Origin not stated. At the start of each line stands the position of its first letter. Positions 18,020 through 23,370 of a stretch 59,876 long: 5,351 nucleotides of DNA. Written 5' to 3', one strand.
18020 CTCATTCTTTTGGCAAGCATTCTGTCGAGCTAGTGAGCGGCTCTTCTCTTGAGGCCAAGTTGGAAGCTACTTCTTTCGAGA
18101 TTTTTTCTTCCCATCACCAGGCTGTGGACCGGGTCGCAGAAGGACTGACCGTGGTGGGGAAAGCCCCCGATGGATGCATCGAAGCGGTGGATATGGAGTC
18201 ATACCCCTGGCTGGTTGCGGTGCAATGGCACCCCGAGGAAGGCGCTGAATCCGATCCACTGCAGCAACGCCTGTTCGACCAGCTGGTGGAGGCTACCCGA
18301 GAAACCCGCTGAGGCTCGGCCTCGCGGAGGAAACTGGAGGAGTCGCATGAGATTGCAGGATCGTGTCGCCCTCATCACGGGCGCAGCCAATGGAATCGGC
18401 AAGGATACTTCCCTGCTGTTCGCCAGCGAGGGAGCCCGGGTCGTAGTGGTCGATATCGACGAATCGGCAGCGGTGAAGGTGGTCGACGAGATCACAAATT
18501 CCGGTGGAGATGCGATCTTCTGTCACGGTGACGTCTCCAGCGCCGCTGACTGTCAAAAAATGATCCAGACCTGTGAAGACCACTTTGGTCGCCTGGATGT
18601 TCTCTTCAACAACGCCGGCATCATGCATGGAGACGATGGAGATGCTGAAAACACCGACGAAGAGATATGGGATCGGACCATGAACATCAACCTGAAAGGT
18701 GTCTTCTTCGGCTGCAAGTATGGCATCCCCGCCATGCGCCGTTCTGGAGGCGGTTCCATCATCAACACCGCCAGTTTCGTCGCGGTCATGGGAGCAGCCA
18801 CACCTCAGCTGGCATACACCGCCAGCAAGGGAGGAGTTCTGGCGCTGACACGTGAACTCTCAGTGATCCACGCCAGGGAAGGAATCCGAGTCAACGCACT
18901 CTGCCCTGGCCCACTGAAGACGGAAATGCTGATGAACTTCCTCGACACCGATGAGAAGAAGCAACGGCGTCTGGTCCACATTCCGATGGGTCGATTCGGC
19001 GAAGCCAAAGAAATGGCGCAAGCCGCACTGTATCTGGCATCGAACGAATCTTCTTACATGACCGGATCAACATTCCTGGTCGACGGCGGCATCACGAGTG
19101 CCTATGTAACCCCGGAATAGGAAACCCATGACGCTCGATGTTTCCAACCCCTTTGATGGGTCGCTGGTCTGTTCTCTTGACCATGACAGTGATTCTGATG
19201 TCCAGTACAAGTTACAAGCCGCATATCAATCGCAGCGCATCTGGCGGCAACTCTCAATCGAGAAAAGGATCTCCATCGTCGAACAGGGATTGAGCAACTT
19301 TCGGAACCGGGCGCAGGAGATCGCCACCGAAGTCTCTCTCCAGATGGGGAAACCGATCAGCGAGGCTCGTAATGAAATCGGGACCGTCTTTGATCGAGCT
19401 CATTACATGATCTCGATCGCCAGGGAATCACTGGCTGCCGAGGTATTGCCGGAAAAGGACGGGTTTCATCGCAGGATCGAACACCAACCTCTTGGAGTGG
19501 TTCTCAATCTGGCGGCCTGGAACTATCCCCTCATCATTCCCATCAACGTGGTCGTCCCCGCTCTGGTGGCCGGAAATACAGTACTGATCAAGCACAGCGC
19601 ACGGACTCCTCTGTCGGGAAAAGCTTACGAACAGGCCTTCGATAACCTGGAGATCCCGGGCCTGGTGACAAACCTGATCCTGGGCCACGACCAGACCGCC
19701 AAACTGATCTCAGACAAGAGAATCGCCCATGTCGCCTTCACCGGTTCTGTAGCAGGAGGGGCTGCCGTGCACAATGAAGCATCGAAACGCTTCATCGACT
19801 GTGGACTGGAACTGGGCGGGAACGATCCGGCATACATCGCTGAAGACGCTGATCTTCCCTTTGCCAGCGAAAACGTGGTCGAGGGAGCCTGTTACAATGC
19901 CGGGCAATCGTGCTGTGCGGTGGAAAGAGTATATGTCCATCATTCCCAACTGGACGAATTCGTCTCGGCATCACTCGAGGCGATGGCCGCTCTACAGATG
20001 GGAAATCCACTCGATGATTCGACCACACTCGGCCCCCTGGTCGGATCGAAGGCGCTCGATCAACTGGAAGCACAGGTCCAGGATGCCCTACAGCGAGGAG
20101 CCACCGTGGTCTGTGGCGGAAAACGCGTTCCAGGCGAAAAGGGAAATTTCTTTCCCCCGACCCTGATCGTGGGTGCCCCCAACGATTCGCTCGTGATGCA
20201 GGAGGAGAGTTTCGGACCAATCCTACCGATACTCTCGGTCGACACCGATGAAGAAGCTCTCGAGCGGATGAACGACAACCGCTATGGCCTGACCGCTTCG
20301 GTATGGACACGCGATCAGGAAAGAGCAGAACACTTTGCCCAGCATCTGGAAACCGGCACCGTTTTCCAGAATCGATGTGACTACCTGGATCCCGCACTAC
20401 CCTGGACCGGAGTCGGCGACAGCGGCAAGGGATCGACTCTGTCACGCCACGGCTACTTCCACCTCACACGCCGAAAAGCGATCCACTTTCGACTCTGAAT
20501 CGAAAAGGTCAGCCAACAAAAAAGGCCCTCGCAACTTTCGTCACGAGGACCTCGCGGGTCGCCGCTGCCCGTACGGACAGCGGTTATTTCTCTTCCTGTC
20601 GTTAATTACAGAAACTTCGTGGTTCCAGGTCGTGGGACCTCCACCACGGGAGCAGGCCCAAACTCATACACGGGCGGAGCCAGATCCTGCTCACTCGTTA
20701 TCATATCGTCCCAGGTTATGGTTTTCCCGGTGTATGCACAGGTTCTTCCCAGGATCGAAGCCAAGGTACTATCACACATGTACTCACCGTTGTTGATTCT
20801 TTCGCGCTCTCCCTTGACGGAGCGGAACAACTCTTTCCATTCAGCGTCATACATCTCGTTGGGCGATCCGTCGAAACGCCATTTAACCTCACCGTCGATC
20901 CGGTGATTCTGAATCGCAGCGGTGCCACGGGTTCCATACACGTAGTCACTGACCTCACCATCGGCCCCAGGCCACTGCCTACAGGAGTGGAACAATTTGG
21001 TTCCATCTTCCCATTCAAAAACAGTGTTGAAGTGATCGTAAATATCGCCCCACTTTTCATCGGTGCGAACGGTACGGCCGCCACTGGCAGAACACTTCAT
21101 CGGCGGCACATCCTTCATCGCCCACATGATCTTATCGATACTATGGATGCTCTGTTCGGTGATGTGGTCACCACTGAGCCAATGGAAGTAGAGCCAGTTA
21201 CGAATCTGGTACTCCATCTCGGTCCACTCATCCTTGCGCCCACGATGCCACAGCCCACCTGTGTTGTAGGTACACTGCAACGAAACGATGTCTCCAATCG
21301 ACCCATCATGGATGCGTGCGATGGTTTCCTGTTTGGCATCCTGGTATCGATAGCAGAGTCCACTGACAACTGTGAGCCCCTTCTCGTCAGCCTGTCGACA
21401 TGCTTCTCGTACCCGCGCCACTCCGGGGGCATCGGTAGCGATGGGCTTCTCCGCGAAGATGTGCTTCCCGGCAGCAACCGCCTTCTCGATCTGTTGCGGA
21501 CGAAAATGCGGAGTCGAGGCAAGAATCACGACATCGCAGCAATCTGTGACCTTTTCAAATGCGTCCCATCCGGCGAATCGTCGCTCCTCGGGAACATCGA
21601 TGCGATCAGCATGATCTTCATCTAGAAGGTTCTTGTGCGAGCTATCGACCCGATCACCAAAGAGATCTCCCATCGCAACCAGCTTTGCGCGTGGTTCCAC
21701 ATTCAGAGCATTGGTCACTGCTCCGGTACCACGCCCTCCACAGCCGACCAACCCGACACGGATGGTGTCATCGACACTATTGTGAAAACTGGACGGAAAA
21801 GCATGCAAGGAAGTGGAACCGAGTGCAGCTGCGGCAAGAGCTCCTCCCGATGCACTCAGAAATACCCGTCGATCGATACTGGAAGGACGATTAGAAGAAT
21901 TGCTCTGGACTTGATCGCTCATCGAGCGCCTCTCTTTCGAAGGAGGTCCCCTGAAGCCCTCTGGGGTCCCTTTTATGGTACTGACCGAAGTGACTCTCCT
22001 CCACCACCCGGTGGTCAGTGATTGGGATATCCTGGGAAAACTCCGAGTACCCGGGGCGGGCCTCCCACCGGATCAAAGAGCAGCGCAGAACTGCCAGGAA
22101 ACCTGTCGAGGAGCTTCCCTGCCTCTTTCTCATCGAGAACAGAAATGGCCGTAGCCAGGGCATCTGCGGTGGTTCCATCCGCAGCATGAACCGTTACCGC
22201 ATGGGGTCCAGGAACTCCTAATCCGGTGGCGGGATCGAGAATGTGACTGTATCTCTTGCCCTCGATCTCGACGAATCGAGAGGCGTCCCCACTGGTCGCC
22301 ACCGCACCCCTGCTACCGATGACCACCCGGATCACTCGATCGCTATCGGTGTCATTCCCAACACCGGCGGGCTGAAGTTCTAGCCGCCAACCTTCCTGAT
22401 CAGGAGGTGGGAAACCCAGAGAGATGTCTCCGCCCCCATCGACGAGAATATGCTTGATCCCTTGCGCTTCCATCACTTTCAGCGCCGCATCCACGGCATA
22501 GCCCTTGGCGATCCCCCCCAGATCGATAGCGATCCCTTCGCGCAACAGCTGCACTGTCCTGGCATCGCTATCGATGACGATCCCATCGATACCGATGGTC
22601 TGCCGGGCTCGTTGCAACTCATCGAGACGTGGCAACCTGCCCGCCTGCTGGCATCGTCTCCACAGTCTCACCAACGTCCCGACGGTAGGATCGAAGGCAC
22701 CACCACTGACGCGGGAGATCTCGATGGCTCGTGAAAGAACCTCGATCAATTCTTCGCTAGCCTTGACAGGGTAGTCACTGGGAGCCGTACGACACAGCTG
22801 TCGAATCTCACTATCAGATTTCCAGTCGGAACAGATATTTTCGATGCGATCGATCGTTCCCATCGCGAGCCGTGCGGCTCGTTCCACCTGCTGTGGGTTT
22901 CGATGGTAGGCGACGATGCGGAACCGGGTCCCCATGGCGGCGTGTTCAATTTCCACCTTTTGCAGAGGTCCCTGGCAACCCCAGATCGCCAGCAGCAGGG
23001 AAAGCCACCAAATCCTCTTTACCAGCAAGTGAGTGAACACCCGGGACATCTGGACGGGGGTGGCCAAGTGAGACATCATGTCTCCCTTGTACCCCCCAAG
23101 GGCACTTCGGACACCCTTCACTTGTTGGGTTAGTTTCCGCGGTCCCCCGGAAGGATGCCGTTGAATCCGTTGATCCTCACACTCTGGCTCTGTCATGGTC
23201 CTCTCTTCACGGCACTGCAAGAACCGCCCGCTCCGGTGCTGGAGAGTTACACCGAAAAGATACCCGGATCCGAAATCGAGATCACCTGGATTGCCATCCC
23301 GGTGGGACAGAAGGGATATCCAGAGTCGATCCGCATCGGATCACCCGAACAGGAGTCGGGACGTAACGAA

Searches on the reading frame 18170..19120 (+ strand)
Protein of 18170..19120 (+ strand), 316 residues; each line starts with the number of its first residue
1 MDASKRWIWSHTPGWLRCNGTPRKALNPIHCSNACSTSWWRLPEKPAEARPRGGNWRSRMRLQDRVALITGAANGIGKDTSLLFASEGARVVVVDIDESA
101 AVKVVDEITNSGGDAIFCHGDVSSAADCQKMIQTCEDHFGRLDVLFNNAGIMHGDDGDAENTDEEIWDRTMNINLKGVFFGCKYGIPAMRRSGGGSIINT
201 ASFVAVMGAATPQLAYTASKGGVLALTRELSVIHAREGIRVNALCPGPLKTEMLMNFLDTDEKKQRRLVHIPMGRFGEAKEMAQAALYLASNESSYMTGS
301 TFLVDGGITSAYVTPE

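Call 25: search_protein_families(library=pfam, proteins=[window:18170-19120:+])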
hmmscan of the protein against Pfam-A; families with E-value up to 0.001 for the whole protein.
window:18170-19120:+ (316 aa): 3 families
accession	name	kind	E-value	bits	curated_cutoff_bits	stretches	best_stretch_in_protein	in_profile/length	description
PF13561.12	adh_short_C2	-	1.1e-68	231.8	27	1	71-309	1-236/236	Enoyl-(Acyl carrier protein) reductase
PF00106.31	adh_short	-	4.8e-57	193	26.6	1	65-258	1-191/195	short chain dehydrogenase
PF08659.16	KR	-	1.1e-08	35.6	22.6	1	67-178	3-116/180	KR domain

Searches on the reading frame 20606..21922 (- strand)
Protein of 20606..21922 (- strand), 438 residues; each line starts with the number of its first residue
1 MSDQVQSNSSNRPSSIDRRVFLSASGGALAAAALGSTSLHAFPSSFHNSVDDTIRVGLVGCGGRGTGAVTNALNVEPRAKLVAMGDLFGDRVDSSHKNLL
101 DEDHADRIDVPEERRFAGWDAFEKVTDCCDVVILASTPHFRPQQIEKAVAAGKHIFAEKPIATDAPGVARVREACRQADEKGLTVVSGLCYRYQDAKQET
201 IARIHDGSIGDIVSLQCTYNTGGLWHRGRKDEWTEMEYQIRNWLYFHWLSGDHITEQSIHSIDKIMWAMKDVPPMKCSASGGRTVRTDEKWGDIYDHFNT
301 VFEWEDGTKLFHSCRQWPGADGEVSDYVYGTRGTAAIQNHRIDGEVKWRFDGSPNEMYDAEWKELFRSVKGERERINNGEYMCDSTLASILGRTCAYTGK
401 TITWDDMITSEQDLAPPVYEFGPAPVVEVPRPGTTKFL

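Call 25: search_protein_families(library=pfam, proteins=[window:20606-21922:-])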
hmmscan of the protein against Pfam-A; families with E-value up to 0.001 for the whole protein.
window:20606-21922:- (438 aa): 2 families
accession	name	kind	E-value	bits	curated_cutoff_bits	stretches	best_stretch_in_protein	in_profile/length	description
PF01408.29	GFO_IDH_MocA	-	1.2e-11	45.8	24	1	54-186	1-117/120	Oxidoreductase family, NAD-binding Rossmann fold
PF22725.1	GFO_IDH_MocA_C3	-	2.2e-06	28.1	27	1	202-335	6-123/124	GFO/IDH/MocA C-terminal domain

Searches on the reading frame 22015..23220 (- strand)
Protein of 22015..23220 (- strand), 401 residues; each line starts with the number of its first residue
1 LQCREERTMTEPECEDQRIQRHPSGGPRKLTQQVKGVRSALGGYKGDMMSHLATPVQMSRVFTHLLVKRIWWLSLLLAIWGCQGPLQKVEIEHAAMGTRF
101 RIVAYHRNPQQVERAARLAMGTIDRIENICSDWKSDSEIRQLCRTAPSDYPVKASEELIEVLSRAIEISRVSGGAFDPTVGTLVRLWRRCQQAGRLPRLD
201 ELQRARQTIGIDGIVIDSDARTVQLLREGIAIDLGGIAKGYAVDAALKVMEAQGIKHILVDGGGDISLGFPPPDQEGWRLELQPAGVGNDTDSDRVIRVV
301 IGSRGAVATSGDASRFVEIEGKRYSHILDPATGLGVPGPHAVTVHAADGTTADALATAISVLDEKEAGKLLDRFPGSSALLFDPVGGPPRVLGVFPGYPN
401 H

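Call 25: search_protein_families(library=pfam, proteins=[window:22015-23220:-])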
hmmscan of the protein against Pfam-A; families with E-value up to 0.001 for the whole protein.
window:22015-23220:- (401 aa): 1 family
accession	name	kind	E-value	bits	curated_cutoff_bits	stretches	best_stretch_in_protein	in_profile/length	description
PF02424.20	ApbE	-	2e-71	241.1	25.6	1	96-377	1-262/266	ApbE family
